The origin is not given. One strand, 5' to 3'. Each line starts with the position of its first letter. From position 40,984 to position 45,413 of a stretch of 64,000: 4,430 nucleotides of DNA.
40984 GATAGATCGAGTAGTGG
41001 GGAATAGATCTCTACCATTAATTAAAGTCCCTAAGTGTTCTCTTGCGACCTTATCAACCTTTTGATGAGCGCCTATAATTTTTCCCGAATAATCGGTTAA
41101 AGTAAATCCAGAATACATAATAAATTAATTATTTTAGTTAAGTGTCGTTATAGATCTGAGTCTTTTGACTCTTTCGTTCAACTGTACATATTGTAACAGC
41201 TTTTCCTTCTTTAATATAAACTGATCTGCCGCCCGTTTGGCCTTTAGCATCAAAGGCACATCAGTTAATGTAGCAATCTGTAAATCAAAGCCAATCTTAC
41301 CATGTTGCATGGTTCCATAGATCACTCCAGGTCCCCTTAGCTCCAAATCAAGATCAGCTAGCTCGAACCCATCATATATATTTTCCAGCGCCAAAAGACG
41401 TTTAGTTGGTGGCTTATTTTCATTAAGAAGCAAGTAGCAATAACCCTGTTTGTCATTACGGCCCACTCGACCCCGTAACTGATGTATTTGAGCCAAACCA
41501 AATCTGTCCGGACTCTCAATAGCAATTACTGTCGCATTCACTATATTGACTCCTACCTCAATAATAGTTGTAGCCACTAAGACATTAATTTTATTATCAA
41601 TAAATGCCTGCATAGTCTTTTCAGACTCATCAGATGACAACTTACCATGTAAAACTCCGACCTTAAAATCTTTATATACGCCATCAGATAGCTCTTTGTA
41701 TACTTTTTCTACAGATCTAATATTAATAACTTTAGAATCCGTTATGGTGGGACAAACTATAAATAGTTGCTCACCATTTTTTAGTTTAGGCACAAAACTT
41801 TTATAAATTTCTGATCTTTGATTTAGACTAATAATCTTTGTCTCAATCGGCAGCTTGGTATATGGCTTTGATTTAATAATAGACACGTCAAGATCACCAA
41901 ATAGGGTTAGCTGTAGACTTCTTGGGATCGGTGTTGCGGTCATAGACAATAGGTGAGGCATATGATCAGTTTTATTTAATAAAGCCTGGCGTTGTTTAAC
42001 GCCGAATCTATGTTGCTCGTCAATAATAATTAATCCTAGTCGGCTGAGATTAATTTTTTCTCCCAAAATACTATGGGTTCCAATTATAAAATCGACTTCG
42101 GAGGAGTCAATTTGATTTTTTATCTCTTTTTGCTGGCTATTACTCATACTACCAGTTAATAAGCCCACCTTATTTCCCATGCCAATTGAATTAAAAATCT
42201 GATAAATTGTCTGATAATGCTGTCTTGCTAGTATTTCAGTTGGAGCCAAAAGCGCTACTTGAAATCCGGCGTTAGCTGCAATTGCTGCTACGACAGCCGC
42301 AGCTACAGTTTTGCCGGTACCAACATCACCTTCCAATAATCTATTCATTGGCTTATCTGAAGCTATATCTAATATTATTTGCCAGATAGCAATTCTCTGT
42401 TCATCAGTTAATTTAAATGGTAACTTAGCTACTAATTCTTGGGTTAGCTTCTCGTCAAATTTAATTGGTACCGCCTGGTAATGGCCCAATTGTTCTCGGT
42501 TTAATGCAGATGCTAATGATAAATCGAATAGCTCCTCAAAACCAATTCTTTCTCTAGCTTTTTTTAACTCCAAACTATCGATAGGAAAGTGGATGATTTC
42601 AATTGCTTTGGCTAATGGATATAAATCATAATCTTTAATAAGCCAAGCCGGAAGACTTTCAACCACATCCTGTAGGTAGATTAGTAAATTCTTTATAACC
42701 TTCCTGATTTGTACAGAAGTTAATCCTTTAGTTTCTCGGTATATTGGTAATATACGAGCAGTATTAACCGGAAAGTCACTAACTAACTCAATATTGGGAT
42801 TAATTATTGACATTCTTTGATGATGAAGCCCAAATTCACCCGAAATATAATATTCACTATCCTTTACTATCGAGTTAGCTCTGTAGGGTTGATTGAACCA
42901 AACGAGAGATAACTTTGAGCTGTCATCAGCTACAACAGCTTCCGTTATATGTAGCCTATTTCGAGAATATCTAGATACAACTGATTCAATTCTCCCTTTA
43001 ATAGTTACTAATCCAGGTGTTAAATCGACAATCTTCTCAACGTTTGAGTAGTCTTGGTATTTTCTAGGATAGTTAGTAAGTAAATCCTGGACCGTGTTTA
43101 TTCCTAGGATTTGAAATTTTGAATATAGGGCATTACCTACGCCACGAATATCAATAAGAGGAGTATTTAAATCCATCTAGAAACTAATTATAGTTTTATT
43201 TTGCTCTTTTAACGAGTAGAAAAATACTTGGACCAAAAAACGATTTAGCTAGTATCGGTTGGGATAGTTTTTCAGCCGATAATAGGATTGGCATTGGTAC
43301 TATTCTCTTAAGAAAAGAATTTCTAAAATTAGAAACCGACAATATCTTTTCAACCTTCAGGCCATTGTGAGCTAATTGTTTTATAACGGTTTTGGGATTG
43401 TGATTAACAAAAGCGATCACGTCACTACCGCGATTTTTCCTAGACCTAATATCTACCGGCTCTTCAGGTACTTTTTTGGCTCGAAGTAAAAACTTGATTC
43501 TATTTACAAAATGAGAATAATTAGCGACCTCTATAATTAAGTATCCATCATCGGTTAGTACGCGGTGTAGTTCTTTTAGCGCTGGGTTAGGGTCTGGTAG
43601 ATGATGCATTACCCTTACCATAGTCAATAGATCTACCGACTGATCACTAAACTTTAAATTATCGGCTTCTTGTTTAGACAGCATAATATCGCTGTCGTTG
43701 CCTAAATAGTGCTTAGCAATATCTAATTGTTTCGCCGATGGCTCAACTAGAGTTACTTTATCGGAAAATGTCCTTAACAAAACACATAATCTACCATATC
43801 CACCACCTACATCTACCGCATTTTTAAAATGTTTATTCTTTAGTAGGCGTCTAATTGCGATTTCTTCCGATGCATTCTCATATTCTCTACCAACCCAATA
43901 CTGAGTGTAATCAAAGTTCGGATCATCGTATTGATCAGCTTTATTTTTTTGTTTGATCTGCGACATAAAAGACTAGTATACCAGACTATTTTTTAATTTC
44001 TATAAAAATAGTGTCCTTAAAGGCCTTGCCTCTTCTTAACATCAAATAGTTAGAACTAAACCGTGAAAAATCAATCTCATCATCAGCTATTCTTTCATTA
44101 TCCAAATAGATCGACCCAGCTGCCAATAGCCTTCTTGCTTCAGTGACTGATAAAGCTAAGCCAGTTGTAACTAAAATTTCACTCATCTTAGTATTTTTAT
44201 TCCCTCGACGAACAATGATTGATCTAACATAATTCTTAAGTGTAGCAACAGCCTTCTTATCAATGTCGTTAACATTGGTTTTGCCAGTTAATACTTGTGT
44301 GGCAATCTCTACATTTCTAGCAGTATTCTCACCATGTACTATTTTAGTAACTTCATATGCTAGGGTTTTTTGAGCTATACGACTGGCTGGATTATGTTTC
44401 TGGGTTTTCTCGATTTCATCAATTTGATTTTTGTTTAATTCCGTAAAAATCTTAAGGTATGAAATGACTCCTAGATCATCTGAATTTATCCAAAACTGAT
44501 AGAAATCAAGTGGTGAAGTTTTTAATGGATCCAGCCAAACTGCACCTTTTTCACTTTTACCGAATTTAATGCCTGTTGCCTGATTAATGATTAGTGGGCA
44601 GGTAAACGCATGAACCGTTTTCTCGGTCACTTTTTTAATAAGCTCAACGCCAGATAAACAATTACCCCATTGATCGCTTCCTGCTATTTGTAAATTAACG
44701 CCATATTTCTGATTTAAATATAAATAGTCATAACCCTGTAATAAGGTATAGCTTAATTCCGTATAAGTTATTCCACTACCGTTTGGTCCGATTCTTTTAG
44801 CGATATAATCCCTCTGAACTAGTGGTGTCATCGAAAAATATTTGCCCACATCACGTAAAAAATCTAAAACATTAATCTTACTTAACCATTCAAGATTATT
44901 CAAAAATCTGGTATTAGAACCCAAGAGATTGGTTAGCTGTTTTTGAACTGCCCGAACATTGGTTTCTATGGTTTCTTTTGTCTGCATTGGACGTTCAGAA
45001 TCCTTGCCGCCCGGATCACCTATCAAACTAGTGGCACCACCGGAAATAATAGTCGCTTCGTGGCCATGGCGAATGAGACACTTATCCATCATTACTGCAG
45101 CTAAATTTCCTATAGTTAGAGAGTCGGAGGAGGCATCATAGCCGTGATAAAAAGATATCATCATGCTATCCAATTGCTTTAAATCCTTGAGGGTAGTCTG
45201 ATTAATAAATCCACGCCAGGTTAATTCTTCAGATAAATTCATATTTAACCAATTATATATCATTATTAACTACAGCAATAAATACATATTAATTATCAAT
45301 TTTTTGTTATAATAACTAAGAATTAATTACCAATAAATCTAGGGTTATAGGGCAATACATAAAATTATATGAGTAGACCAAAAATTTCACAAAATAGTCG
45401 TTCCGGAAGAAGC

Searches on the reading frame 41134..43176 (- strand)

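Call 10: search_protein_families(library=pfam, proteins=[window:41134-43176:-])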
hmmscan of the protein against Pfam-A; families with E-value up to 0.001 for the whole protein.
window:41134-43176:- (680 aa): 9 families
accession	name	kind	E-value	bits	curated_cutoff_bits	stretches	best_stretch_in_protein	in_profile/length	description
PF17191.10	RecG_wedge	-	2.1e-25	89.6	23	1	10-164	5-158/162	RecG wedge domain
PF00270.35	DEAD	-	1.5e-23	83.8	26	1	275-421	13-164/167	DEAD/DEAH box helicase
PF00271.37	Helicase_C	-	4.7e-23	82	23.5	1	462-574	10-109/110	Helicase conserved C-terminal domain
PF04851.21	ResIII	-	1e-13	52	22.5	1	254-416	2-162/164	Type III restriction enzyme, res subunit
PF19833.4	RecG_dom3_C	-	6.7e-10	39.3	26.8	1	602-675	3-78/87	ATP-dependent DNA helicase RecG, domain 3, C-terminal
PF13604.12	AAA_30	-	4.4e-08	33.5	27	1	256-404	2-113/191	AAA domain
PF01336.31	tRNA_anti-codon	-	1.2e-05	25.6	27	1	57-132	1-75/75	OB-fold nucleic acid binding domain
PF07517.20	SecA_DEAD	-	1.8e-05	24.6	24.6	1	280-352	94-164/290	SecA DEAD-like domain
PF22590.2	Cas3-like_C_2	-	8.3e-05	23.3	27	1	485-575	11-105/106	CRISPR-associated nuclease/helicase Cas3, C-terminal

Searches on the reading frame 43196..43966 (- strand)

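Call 9: search_protein_families(library=pfam, proteins=[window:43196-43966:-])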
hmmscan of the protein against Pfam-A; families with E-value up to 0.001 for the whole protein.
window:43196-43966:- (256 aa): 8 families
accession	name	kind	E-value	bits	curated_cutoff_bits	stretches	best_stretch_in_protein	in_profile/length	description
PF08241.18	Methyltransf_11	-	6.2e-19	68.9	21.2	1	51-145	1-95/95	Methyltransferase domain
PF13489.12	Methyltransf_23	-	2.1e-16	60.5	27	1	38-165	13-124/164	Methyltransferase domain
PF13649.12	Methyltransf_25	-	1.9e-14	54.5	27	1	51-141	2-97/97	Methyltransferase domain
PF08242.18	Methyltransf_12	-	9.7e-13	49.1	30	1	51-143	1-98/98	Methyltransferase domain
PF13847.12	Methyltransf_31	-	9.5e-12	45.3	27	1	49-149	6-113/145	Methyltransferase domain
PF01209.24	Ubie_methyltran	-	3.9e-07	30.1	20.1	1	39-155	40-162/233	ubiE/COQ5 methyltransferase family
PF05891.18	Methyltransf_PK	-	2.9e-05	24.2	27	1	35-145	44-159/218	AdoMet dependent proline di-methyltransferase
PF05401.17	NodS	-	5.2e-05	23.6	24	1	28-146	25-145/201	Nodulation protein S (NodS)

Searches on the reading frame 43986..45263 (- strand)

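Call 9: search_protein_families(library=pfam, proteins=[window:43986-45263:-])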
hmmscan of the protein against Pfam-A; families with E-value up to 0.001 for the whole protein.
window:43986-45263:- (425 aa): 2 families
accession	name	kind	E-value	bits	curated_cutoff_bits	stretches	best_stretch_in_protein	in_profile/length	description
PF00579.31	tRNA-synt_1b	-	1.3e-62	212.3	21.1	1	36-323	6-288/292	tRNA synthetases class I (W and Y)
PF22421.1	SYY_C-terminal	-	1.6e-08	34.7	27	1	356-413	17-77/83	Tyrosine--tRNA ligase SYY-like C-terminal domain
